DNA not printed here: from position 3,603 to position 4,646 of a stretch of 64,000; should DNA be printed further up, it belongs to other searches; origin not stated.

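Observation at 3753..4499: DpdC-like DUF328 protein with atypical N-terminus and an appended C-terminal domain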

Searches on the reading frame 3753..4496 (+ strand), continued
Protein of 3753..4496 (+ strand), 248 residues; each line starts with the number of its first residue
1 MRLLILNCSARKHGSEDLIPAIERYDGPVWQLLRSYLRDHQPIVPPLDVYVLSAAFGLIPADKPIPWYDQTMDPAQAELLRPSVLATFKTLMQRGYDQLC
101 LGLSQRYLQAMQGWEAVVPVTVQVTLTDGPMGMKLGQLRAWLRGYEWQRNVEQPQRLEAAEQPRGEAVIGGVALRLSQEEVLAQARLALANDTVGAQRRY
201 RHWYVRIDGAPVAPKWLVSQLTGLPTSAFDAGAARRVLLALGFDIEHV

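Call 35: search_solved_structures(query=A1, max_evalue=10, show_alignments=4)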
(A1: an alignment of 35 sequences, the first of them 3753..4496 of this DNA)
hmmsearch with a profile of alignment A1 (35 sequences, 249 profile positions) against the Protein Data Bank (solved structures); distinct sequences matched with E-value up to 10: 1.
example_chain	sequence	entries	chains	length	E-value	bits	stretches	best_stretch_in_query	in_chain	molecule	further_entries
7uj3_A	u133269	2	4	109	0.86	11.9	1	90-120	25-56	RSV variant (construct pXCS847A) F2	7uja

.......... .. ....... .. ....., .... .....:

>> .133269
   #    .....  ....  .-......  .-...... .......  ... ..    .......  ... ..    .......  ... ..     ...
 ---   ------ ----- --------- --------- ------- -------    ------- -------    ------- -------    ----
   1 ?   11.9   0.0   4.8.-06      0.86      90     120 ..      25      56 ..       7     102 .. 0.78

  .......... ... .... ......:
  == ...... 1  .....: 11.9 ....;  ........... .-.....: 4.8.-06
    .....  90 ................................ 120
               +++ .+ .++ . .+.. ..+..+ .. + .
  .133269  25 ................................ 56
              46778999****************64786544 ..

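Call 36: search_dna_similar(query=window:3753-4496:+, collection=plasmids, mode=protein, max_evalue=0.001, max_rows=30)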
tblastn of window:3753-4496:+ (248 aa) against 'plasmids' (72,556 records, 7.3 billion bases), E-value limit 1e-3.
Records with a match: 43; places in all: 43; records where one place covers at least 80% of the query: 2.
Best place of each record, by identity: <60% 43.
By first word of the organism name: Shinella 11; Methylobacterium 5; Burkholderia 4; Natrinema 3; Sphingopyxis 3; Agrobacterium 2; Rhizobium 2; Brucella 2; Methylorubrum 2; Aulosira 1; and 8 more.
By predicted mobility (MOB-suite, as given by PLSDB): conjugative 18; non-mobilizable 18; mobilizable 7.
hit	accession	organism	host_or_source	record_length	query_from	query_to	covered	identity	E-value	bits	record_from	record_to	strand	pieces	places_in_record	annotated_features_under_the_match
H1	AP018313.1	Aulosira laxa NIES-50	-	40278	3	229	92%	38.6%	3e-40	154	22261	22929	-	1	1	hypothetical protein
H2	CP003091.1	Burkholderia sp. YI23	-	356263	3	204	81%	32.4%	9e-14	77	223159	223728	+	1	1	hypothetical protein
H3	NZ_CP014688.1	Acetobacter persici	water kefir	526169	3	142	56%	35.2%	2e-11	71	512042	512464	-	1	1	hypothetical protein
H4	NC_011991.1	Allorhizobium ampelinum S4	Vitis vinifera cv. 'Izsaki Sarfeher'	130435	2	144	58%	31.8%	1e-11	71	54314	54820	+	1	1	hypothetical protein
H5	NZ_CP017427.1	Methylobacterium sp. XJLW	single cell,soil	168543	2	170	68%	26.2%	6e-6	54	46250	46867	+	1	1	hypothetical protein (x2)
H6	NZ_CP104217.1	Burkholderia gladioli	tissue sample,Dendrobium officinale ...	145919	2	144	58%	30.9%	1e-6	57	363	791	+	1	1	DUF6884 domain-containing protein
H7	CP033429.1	Burkholderia gladioli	Fermented corn meal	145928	2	144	58%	30.9%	1e-6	57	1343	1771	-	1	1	hypothetical protein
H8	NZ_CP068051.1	Burkholderia gladioli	tissue sample,rice shoot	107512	2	143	57%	31.1%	4e-6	55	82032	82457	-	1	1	DUF6884 domain-containing protein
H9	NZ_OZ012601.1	Shinella sp. WSD5-1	-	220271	2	144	58%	30.6%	9e-11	69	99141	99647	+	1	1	hypothetical protein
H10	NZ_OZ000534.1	Shinella sp. WSC3-e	-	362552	2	144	58%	30.6%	9e-11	69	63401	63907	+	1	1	hypothetical protein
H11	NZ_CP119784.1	Haladaptatus sp. YSMS36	cell culture,sediment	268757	3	144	57%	30.8%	3e-14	79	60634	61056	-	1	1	DUF6884 domain-containing protein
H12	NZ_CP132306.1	Shinella sumterensis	Homo sapiens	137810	2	142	57%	30.8%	9e-9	63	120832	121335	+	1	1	hypothetical protein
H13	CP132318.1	Shinella sumterensis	Homo sapiens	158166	2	142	57%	30.8%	9e-9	63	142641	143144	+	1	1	hypothetical protein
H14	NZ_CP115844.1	Agrobacterium tumefaciens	willow,cell culture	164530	2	142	57%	30.4%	1e-8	62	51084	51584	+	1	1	hypothetical protein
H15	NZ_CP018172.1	Aquibium oceanicum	water sample,seawater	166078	2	142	57%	29.8%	1e-7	59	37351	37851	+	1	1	hypothetical protein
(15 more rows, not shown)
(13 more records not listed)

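Call 37: get_annotated_region(hit=H1, flank=12000)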
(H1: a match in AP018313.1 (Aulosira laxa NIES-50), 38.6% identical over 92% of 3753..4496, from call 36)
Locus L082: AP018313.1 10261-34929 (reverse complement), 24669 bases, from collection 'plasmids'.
description: Aulosira laxa NIES-50 plasmid plasmid6 DNA, complete genome
organism: Aulosira laxa NIES-50 (NCBI taxid 1541988)
taxonomy: Bacteria; Cyanobacteriota; Cyanophyceae; Nostocales; Fortieaceae; Aulosira; Aulosira laxa; Aulosira laxa NIES-50
host: -; source: -; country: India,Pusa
typing (MOB-suite, as given by PLSDB): mobilizable; relaxase MOBV
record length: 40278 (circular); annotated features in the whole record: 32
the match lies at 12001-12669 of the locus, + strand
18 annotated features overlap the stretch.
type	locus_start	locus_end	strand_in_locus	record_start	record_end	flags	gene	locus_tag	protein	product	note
CDS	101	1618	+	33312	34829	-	-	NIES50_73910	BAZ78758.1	hypothetical protein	-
CDS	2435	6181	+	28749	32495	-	-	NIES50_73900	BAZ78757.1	hypothetical protein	-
CDS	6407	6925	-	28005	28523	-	-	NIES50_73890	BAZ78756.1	hypothetical protein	-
CDS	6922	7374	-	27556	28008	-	-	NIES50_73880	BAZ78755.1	hypothetical protein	-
CDS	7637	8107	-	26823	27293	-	-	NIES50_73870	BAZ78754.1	hypothetical protein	-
CDS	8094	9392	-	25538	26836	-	-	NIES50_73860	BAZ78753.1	hypothetical protein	-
CDS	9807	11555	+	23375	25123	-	-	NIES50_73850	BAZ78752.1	plasmid recombinant protein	-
CDS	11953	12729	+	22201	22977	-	-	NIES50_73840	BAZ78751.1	hypothetical protein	-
CDS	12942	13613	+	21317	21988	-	-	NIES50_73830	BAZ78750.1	hypothetical protein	-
CDS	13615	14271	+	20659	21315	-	-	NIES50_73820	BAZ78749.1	hypothetical protein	-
CDS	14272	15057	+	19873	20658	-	-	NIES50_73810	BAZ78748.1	hypothetical protein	-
CDS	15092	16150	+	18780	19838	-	-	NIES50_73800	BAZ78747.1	hypothetical protein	-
CDS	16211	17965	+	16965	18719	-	-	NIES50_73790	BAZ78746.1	hypothetical protein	-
CDS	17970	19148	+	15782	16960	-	-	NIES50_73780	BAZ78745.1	putative exonuclease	-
CDS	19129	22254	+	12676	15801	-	-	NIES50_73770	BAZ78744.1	hypothetical protein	-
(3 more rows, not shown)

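Call 38: search_protein_families(library=pfam, proteins=[L082:22368-23426:+, L082:12942-13610:+, L082:13615-14268:+, L082:14272-15054:+, L082:15092-16147:+, L082:16211-17962:+, L082:17970-19145:+, L082:19129-22251:+], max_evalue=0.01)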
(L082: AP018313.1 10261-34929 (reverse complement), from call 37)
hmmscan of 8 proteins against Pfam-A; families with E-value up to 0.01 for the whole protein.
L082:22368-23426:+ (353 aa): 1 family
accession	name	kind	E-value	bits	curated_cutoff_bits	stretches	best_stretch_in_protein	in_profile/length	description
PF01702.25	TGT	-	1.3e-08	34.7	26.3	1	139-322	175-349/357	Queuine tRNA-ribosyltransferase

L082:12942-13610:+ (223 aa): 3 families
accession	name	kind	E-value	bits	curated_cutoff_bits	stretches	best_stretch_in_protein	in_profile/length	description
PF08281.18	Sigma70_r4_2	-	2e-05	24.6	25.7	1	158-208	4-54/54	Sigma-70, region 4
PF04545.22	Sigma70_r4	-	0.00066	19.6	24.1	1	166-210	6-50/50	Sigma-70, region 4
PF04542.20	Sigma70_r2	-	0.0053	17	24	0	67-111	23-69/71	Sigma-70 region 2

L082:13615-14268:+ (218 aa): 1 family
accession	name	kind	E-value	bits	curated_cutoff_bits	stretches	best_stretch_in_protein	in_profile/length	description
PF22928.2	INTS1_R4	-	8.6e-06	26.1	27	0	7-40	62-95/102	Integrator complex subunit 1, R4 domain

L082:14272-15054:+ (261 aa): 1 family
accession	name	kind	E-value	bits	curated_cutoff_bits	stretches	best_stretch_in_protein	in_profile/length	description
PF06114.19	Peptidase_M78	-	2.1e-12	47.4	22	2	188-248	70-123/123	IrrE N-terminal-like domain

L082:15092-16147:+ (352 aa): 0 families

L082:16211-17962:+ (584 aa): 1 family
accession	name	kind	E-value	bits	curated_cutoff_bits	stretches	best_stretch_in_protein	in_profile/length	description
PF01935.23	DUF87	-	0.00039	21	23.2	1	186-439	23-220/220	Helicase HerA, central domain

L082:17970-19145:+ (392 aa): 2 families
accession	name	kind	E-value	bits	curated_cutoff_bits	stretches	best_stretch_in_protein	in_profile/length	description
PF00149.33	Metallophos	-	1.2e-13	52.4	21.5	1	1-219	1-190/191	Calcineurin-like phosphoesterase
PF12850.12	Metallophos_2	-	2.4e-06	28.1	27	1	1-130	1-91/154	Calcineurin-like phosphoesterase superfamily domain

L082:19129-22251:+ (1041 aa): 9 families
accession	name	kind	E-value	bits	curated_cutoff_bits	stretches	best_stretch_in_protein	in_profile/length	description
PF02463.25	SMC_N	-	7.8e-09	35.7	40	1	3-103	2-100/220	RecF/RecN/SMC N terminal domain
PF13476.12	AAA_23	-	9.9e-09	36.6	27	1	5-334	1-194/201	AAA domain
PF13558.12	SbcC_Walker_B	-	1.3e-07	32.2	27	1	930-989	21-85/90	SbcC/RAD50-like, Walker B motif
PF13555.12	AAA_29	-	9.7e-06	25.7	27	1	29-62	17-50/61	P-loop containing region of AAA domain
PF16454.10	PI3K_P85_iSH2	-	0.0032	17.5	31.5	1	434-570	4-130/161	Phosphatidylinositol 3-kinase regulatory subunit P85 inter-SH2 domain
PF13191.12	AAA_16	-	0.0048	17.9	32.6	0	34-61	24-51/167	AAA ATPase domain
PF04632.18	FUSC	-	0.0051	15.9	30.9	1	287-438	189-334/660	Fusaric acid resistance protein family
PF01601.21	CoV_S2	-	0.0066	15.6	40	1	784-850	189-255/521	Coronavirus spike glycoprotein S2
PF23735.1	KIF9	-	0.0082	16.7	31.9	1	778-874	23-117/140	Kinesin-like protein KIF9 domain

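Call 46: find_encoding_contigs(protein=P0001, flank=3000, max_places=4)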
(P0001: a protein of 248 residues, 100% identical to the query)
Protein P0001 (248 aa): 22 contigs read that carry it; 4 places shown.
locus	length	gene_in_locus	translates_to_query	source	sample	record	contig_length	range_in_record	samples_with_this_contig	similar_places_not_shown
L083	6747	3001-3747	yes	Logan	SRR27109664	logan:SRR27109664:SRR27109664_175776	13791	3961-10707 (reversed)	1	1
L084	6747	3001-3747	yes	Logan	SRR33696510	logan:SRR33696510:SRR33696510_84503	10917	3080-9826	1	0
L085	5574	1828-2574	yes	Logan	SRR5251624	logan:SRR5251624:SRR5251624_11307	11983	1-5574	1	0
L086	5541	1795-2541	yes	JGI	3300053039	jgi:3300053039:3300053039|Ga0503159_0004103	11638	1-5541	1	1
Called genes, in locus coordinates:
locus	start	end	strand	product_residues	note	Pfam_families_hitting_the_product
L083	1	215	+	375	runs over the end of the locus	PF13649:Methyltransf_25 (faint), PF01170:UPF0020, PF13847:Methyltransf_31 (weak)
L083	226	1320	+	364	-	-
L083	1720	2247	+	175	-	PF02592:Vut_1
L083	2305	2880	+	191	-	PF04017:DUF366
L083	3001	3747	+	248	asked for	PF21818:DUF6884 (weak)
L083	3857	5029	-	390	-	PF01702:TGT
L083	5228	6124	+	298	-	PF01702:TGT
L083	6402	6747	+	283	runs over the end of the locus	PF13612:DDE_Tnp_1_3, PF01609:DDE_Tnp_1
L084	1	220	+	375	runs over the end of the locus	PF13649:Methyltransf_25 (faint), PF01170:UPF0020, PF13847:Methyltransf_31 (weak)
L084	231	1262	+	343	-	-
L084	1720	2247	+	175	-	PF02592:Vut_1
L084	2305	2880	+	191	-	PF04017:DUF366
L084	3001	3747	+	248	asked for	PF21818:DUF6884 (weak)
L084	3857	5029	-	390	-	PF01702:TGT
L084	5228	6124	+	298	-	PF01702:TGT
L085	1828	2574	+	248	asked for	PF21818:DUF6884 (weak)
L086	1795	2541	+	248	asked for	PF21818:DUF6884 (weak)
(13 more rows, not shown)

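Call 69: search_protein_families(library=pfam, proteins=[L017:14512-15657:+, L063:11101-12780:+, L063:14120-17242:+, L023:18829-20760:+], max_evalue=0.01)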
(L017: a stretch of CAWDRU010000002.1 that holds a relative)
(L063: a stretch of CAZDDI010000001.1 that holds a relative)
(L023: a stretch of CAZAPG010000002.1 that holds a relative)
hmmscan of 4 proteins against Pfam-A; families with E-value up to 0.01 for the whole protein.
L017:14512-15657:+ (382 aa): 6 families
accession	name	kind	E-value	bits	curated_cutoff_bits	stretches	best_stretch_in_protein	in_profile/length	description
PF10923.14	BrxC_BrxD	-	2.7e-06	27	22.2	1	175-289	190-312/414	BREX system ATP-binding protein BrxC/D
PF05621.17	TniB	-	0.00024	21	22.4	0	62-124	34-97/189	Bacterial TniB protein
PF13401.12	AAA_22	-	0.00041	21.1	27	0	62-134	5-65/130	AAA domain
PF13191.12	AAA_16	-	0.0036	18.2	32.6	1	63-262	25-161/167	AAA ATPase domain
PF04665.18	Pox_A32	-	0.0052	16.7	22.8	0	167-239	73-143/242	Poxvirus A32 protein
PF00004.35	AAA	-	0.0075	17.2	21.2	0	213-292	48-128/131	ATPase family associated with various cellular activities (AAA)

L063:11101-12780:+ (560 aa): 11 families
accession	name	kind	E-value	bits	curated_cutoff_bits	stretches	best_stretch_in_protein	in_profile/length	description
PF08378.17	NERD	-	6.1e-11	43.3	22.1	1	15-120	3-96/111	Nuclease-related domain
PF13538.12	UvrD_C_2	-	1.4e-08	34.9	27.4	1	497-544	2-51/52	UvrD-like helicase C-terminal domain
PF00580.27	UvrD-helicase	-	6.6e-07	29.7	23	1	332-386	206-258/271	UvrD/REP helicase N-terminal domain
PF13401.12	AAA_22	-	5.2e-06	27.2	27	1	233-369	4-116/130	AAA domain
PF13604.12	AAA_30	-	4.9e-05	23.6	27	1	220-286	2-69/191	AAA domain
PF02562.22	PhoH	-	8.7e-05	22.5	27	1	218-266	3-51/205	PhoH-like protein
PF13191.12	AAA_16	-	0.00015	22.8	32.6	1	233-366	22-160/167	AAA ATPase domain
PF13245.12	AAA_19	-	0.00095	19.8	25.1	1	235-381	12-131/134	AAA domain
PF04851.21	ResIII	-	0.0013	19.1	22.5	1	215-283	10-73/164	Type III restriction enzyme, res subunit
PF13481.12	AAA_25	-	0.0022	18.1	27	1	219-268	18-65/195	AAA domain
PF13361.12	UvrD_C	-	0.0064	16.4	25.6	0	493-544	284-345/350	UvrD-like helicase C-terminal domain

L063:14120-17242:+ (1041 aa): 4 families
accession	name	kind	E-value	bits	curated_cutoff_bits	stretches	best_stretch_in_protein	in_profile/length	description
PF13307.12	Helicase_C_2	-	6e-25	88.7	25.3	1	817-998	1-163/170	Helicase C-terminal domain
PF06733.21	DEAD_2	-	9.1e-10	38.9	21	1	522-623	68-165/172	DEAD_2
PF00270.35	DEAD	-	1.1e-06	28.9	26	1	430-471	11-52/167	DEAD/DEAH box helicase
PF04851.21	ResIII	-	9.3e-05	22.8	22.5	1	413-476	5-65/164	Type III restriction enzyme, res subunit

L023:18829-20760:+ (644 aa): 4 families
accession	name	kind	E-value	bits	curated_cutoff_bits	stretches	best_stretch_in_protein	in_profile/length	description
PF13289.12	SIR2_2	-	1.7e-22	80.5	24.5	1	273-406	2-138/141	SIR2-like domain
PF01048.26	PNP_UDP_1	-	1.2e-16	61.3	25.1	1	456-640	2-166/233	Phosphorylase superfamily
PF13676.11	TIR_2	-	4.1e-13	50.3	28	1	6-104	1-95/122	TIR domain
PF01582.25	TIR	-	9.3e-07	29.2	21.3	1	6-100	4-97/179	TIR domain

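Call 78: list_cluster_members(proteins=[P0001])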
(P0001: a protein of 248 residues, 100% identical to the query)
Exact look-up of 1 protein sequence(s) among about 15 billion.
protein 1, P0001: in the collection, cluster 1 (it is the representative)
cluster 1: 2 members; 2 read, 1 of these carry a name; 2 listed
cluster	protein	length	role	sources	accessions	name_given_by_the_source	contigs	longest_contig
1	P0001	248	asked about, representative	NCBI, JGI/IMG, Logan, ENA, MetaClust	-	hypothetical protein | \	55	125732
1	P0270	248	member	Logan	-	-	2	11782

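Call 82: find_related_loci(query=A1, collection=viral_contigs, flank=8000)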
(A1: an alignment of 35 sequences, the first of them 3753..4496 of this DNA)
Query A1 (248 aa) in viral_contigs; peptide patterns used: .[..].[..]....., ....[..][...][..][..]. (x = any residue, [..] = any of these).
16 stretches matched a pattern; 5 encode a relative of the query (tblastn E <= 1e-3); 5 distinct loci.
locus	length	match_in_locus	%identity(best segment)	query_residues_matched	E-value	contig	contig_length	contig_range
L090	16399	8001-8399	40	4-142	5e-21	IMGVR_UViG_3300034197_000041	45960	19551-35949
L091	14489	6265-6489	52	3-80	1e-17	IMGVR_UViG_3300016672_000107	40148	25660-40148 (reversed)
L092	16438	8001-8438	35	2-144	1e-16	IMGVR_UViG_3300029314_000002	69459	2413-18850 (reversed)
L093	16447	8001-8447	36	3-142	7e-18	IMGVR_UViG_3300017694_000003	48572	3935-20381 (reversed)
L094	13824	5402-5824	34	1-142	9e-15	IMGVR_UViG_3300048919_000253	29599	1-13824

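Call 84: search_protein_families(library=padloc, proteins=[P0119, P0033], max_evalue=0.001)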
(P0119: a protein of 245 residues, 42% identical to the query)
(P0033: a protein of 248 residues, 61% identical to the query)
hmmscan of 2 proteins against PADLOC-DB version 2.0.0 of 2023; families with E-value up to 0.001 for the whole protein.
P0119 (245 aa): 4 families
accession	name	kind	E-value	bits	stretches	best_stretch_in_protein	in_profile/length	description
PDLC04712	PDC-M57A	-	2.2e-09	35.8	1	4-114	3-109/138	-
PDLC02815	DpdC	-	5.4e-05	20.8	1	12-86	44-113/312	DpdC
PDLC02818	DpdC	-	0.00045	17.6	1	17-78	51-107/319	DpdC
PDLC02813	DpdC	-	0.00095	16.6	0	23-77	52-101/310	DpdC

P0033 (248 aa): 2 families
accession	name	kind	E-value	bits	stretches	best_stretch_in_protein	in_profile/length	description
PDLC04712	PDC-M57A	-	2.9e-06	25.7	1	1-92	1-89/138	-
PDLC02815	DpdC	-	0.00084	16.8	0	46-86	76-114/312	DpdC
